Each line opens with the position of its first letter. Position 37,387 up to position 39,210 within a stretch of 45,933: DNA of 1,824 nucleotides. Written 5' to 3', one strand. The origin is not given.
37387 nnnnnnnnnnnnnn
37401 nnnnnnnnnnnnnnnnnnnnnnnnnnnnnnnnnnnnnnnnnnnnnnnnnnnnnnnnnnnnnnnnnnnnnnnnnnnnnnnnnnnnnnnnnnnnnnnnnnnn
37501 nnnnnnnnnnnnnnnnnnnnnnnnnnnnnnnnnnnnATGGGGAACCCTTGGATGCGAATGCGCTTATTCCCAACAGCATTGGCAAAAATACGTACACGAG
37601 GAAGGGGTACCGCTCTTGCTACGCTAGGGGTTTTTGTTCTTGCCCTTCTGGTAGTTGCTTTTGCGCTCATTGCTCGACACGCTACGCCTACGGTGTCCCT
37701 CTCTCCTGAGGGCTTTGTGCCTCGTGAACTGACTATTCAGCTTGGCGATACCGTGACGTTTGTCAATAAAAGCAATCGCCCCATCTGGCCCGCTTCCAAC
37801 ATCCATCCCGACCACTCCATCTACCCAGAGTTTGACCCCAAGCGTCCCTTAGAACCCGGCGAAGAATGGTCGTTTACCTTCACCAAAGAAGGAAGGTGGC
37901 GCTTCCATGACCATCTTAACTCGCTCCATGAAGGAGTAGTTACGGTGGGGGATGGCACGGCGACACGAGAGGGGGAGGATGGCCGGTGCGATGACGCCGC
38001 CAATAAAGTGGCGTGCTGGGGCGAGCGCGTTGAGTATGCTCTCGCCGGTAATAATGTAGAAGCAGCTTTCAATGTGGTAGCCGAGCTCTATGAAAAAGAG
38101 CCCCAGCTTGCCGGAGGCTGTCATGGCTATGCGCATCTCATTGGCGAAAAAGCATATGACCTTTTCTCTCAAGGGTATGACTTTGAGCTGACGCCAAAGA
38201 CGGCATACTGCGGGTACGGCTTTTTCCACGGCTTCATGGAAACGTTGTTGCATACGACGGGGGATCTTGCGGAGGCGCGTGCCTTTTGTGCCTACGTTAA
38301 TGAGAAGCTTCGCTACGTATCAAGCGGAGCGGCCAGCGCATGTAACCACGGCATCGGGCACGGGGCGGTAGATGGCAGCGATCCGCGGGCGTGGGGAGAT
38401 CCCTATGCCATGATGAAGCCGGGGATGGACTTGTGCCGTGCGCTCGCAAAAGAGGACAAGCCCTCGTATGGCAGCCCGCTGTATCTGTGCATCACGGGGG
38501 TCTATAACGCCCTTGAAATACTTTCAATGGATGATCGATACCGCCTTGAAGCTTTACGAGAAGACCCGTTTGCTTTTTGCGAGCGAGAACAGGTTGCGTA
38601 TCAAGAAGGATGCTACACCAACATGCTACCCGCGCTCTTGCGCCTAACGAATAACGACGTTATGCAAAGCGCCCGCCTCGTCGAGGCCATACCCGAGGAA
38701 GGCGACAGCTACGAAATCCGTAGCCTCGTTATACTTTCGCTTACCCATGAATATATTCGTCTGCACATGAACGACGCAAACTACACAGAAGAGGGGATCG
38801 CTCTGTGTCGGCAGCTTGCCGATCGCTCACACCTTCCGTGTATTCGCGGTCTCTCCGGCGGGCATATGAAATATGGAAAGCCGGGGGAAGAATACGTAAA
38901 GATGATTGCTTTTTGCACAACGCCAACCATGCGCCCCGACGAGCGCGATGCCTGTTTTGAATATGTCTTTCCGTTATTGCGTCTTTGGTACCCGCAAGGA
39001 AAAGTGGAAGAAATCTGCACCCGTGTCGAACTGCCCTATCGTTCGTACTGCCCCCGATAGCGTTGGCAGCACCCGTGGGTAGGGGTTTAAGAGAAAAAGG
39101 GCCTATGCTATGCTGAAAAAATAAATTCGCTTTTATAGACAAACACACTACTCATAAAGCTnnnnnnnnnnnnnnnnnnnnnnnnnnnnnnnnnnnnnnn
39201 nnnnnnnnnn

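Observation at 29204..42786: Eight-gene array of an unrecognised Cys-pair / His-motif helical-repeat exoprotein family (CHR)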

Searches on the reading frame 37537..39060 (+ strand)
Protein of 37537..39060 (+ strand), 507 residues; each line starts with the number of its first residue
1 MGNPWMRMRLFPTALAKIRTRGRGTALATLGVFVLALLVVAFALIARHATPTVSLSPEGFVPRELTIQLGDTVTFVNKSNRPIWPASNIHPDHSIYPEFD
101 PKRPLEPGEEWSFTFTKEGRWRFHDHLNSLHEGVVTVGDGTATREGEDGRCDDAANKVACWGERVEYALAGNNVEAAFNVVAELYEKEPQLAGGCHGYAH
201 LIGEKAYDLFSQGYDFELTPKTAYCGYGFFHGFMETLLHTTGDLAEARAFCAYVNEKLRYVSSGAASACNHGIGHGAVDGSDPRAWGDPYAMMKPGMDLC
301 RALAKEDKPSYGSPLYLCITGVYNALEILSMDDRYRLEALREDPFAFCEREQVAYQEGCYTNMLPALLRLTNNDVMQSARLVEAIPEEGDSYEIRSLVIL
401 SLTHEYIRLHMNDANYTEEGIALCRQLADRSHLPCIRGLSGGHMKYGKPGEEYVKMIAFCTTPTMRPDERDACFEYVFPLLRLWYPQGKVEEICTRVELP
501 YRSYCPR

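Call 3: search_protein_families(library=pfam, proteins=[window:37537-39060:+], max_evalue=1)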
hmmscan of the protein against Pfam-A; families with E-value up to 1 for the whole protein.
window:37537-39060:+ (507 aa): 1 family
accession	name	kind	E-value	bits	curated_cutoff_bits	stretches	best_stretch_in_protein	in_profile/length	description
PF13473.12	Cupredoxin_1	-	0.00033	21.1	27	1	38-137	10-104/104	Cupredoxin-like domain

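Call 4: search_protein_families(library=ncbifam, proteins=[window:37537-39060:+], max_evalue=1)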
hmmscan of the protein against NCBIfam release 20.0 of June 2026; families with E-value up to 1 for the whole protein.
window:37537-39060:+ (507 aa): 3 families
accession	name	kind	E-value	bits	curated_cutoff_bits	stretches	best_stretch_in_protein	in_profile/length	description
TIGR02656.1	cyanin_plasto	equivalog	0.014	15.8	87.85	1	59-124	13-83/99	plastocyanin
TIGR02375.1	pseudoazurin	equivalog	0.18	11.6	109.85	1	60-144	12-93/116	pseudoazurin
TIGR02657.1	amicyanin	equivalog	0.19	12.2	110.2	1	63-133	11-78/83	amicyanin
